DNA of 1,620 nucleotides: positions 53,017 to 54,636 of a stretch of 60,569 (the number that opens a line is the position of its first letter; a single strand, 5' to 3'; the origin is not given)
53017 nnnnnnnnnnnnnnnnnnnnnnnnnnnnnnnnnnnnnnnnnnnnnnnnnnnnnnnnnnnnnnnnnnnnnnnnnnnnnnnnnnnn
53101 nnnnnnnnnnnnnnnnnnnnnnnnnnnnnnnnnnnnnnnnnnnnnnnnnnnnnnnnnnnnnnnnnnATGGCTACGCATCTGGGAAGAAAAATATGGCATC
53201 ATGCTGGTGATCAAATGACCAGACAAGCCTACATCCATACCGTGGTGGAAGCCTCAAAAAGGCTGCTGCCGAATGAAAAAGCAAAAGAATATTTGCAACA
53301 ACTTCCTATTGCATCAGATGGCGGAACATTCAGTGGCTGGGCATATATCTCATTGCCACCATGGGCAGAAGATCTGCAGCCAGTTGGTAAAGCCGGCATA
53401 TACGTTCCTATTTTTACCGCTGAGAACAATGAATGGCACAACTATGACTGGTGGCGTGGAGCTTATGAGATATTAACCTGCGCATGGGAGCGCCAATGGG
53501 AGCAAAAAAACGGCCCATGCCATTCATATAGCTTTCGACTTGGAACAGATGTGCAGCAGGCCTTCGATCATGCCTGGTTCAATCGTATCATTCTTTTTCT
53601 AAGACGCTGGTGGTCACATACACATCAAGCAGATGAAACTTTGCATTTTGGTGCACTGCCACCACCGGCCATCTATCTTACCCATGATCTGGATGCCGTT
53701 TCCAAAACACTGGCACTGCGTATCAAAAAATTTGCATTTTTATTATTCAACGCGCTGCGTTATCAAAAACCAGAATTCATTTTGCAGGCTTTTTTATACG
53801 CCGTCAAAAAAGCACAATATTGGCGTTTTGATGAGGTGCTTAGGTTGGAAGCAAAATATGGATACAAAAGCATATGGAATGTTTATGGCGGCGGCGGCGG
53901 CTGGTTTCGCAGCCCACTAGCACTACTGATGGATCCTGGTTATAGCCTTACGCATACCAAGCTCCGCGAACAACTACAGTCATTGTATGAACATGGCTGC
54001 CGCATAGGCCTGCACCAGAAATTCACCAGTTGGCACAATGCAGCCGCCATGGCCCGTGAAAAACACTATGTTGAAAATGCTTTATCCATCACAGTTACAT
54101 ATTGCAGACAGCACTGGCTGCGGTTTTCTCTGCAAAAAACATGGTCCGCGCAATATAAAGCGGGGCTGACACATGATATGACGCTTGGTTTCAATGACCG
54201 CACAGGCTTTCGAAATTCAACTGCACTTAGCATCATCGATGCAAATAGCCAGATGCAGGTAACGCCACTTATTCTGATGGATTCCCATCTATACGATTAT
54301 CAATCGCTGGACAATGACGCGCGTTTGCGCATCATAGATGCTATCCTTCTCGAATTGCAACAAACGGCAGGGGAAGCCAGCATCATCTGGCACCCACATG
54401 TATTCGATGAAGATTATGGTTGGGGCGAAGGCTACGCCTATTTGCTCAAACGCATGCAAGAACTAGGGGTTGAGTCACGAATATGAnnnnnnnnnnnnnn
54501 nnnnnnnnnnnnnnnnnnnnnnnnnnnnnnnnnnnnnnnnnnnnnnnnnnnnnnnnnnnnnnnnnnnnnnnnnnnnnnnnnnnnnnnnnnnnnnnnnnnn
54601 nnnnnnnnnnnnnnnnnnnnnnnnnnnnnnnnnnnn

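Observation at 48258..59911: AT-rich, translationally coupled glycan locus with Arn/Lgm/Flm-like logic plus unusual tailoring enzymes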

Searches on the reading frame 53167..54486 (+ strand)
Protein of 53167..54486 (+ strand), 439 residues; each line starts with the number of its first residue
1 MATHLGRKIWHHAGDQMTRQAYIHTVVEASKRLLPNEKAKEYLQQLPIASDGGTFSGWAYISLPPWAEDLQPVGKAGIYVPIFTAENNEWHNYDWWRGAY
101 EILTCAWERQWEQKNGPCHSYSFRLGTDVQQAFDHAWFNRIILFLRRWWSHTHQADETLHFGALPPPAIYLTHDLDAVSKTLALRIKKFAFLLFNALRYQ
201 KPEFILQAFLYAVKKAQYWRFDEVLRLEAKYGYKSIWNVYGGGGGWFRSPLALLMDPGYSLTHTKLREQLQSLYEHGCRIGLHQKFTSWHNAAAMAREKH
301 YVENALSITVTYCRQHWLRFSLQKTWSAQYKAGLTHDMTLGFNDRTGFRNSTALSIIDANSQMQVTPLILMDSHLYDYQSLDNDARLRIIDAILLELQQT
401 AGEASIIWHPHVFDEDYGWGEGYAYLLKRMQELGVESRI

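Call 5: search_protein_families(library=pfam, proteins=[window:53167-54486:+], max_evalue=0.01)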
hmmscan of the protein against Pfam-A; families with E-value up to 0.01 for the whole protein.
window:53167-54486:+ (439 aa): 0 families

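Call 6: search_protein_families(library=ncbifam, proteins=[window:53167-54486:+], max_evalue=0.01)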
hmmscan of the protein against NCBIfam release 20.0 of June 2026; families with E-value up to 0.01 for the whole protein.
window:53167-54486:+ (439 aa): 1 family
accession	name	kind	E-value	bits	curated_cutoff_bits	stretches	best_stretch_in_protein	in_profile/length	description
NF053580.1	deacetylase_VimE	equivalog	2.4e-23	82.4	440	1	168-418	161-415/431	UDP-2,3-diacetamido-2,3-dideoxy-alpha-D-glucuronate deacetylase VimE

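Call 9: search_solved_structures(query=window:53167-54486:+, max_evalue=10)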
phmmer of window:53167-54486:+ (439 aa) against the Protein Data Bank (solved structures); distinct sequences matched with E-value up to 10: 6.
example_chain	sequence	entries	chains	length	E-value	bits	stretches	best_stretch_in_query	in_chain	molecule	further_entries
1pum_A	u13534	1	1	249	0.53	12.4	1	208-273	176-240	lectin I A chain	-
1puu_A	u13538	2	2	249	0.54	12.4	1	208-273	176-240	lectin I A chain | RRNA N-GLYCOSIDASE A CHAIN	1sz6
4eb2_A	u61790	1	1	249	0.54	12.4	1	208-273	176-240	Beta-galactoside-specific lectin 1 chain A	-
3d7w_A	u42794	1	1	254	0.6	12.3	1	206-273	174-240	Beta-galactoside-specific lectin 1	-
1m2t_A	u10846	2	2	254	0.6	12.3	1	206-273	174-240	mistletoe lectin I A chain | Beta-galactoside-specific lectin 1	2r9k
3o5w_A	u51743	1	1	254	1.4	11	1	208-273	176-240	Beta-galactoside-specific lectin 1 chain A isoform 1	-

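Call 23: find_homologous_proteins(query=window:53215-54486:+)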
Query window:53215-54486:+ (423 aa): 311 proteins with E <= 0.001 among 4152 candidates; the best 120 are listed.
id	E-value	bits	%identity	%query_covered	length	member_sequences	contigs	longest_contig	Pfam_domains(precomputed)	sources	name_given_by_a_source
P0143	1.6e-296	1001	100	100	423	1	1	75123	-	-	-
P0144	2.2e-157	543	57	100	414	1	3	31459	-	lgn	-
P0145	2.5e-149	516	53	99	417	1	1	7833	-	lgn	-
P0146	3.3e-148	513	54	98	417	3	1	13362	-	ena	-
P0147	3.7e-146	506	54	99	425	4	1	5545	-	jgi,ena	jgi:hypothetical protein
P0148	3.5e-143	496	53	99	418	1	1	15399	-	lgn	-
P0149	9.9e-142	491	52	98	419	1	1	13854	-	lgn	-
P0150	7.5e-140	485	51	99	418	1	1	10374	-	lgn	-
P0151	8.2e-140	485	51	97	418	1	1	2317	-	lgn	-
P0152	1.0e-139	485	52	97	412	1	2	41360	-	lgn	-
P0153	2.8e-137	476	51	98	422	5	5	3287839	-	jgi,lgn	jgi:hypothetical protein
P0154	3.5e-134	466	51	97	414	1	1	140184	-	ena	-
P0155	7.3e-134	465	51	98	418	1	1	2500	-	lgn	-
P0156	4.0e-133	463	51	96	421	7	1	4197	-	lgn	-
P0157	3.6e-132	460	51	98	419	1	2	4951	-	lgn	-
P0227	9.4e-86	307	40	100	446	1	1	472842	-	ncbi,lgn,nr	ncbi:MAG: hypothetical protein RIN56_05515 [Sporomusaceae bacterium]|nr:hypothetical protein [Sporom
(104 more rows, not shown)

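Call 37: find_encoding_contigs(protein=P0227, flank=10000, max_places=1)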
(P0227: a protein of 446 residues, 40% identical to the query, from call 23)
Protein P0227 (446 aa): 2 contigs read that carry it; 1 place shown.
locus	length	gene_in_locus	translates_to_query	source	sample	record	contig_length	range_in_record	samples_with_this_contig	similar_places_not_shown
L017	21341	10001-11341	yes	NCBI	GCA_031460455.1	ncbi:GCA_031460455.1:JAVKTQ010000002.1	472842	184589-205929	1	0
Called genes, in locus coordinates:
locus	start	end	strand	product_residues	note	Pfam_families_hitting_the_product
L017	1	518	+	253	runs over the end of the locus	PF00535:Glycos_transf_2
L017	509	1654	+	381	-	-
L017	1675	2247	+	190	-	PF13580:SIS_2, PF01380:SIS (weak)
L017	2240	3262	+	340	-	PF00294:PfkB, PF01256:Carb_kinase (weak), PF08543:Phos_pyr_kin (weak)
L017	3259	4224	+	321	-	PF01073:3Beta_HSD, PF01370:Epimerase, PF04321:RmlD_sub_bind, PF07993:NAD_binding_4 (faint), PF16363:GDP_Man_Dehyd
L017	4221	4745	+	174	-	PF00702:Hydrolase (weak), PF13344:Hydrolase_6 (weak), PF13419:HAD_2 (faint), PF13242:Hydrolase_like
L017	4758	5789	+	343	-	PF01075:Glyco_transf_9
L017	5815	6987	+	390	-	PF04932:Wzy_C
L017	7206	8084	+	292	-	PF00535:Glycos_transf_2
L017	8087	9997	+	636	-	PF13522:GATase_6, PF13537:GATase_7, PF12481:DUF3700, PF00733:Asn_synthase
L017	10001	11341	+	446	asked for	-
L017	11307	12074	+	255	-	PF01209:Ubie_methyltran, PF13847:Methyltransf_31 (weak), PF13489:Methyltransf_23, PF08241:Methyltransf_11, PF08242:Methyltransf_12, PF13649:Methyltransf_25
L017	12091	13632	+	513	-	-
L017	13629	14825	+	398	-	PF01041:DegT_DnrJ_EryC1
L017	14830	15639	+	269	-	PF00551:Formyl_trans_N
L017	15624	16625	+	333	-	PF03706:LPG_synthase_TM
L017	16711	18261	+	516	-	PF02310:B12-binding, PF04055:Radical_SAM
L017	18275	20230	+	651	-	-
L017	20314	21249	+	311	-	PF06662:C5-epim_C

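Call 54: search_protein_families(library=pfam, proteins=[P0143, L017:16711-18261:+, L017:20314-21249:+], max_evalue=1)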
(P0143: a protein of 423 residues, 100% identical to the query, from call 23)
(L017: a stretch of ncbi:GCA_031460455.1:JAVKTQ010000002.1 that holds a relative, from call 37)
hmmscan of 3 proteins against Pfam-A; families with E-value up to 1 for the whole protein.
P0143 (423 aa): 0 families

L017:16711-18261:+ (516 aa): 3 families
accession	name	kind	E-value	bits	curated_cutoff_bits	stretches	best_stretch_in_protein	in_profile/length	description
PF04055.27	Radical_SAM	-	1.4e-17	64.8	29.5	1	199-371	3-166/166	Radical SAM superfamily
PF02310.24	B12-binding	-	1.7e-14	54.1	32.1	1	17-131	9-120/121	B12 binding domain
PF13353.11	Fer4_12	-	0.017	15.8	22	1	202-298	14-106/137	4Fe-4S single cluster domain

L017:20314-21249:+ (311 aa): 1 family
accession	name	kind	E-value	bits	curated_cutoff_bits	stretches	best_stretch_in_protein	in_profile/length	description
PF06662.19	C5-epim_C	-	5.9e-38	130.7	23.3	1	105-284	4-187/188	D-glucuronyl C5-epimerase C-terminus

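Call 56: search_solved_structures(query=A3, max_evalue=10, show_alignments=2)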
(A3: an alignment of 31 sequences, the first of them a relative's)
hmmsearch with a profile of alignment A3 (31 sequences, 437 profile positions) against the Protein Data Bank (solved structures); distinct sequences matched with E-value up to 10: 1.
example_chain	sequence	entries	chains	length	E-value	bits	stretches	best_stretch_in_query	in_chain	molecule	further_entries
28yl_D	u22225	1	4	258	0.01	17.7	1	232-306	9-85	3-oxoacyl-[acyl-carrier-protein] reductase FabG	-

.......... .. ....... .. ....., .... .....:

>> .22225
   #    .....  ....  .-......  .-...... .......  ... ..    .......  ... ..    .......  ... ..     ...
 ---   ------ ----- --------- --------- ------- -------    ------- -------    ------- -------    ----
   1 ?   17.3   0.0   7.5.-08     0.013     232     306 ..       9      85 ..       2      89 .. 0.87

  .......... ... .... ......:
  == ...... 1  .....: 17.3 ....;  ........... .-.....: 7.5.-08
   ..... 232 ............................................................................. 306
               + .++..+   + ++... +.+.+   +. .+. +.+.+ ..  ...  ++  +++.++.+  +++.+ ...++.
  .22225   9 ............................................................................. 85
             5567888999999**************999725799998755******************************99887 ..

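Call 85: search_protein_families(library=pfam, proteins=[L017:18275-20230:+], max_evalue=10)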
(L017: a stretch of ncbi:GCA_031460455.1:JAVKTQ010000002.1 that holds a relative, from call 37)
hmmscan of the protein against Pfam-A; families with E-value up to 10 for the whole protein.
L017:18275-20230:+ (651 aa): 0 families
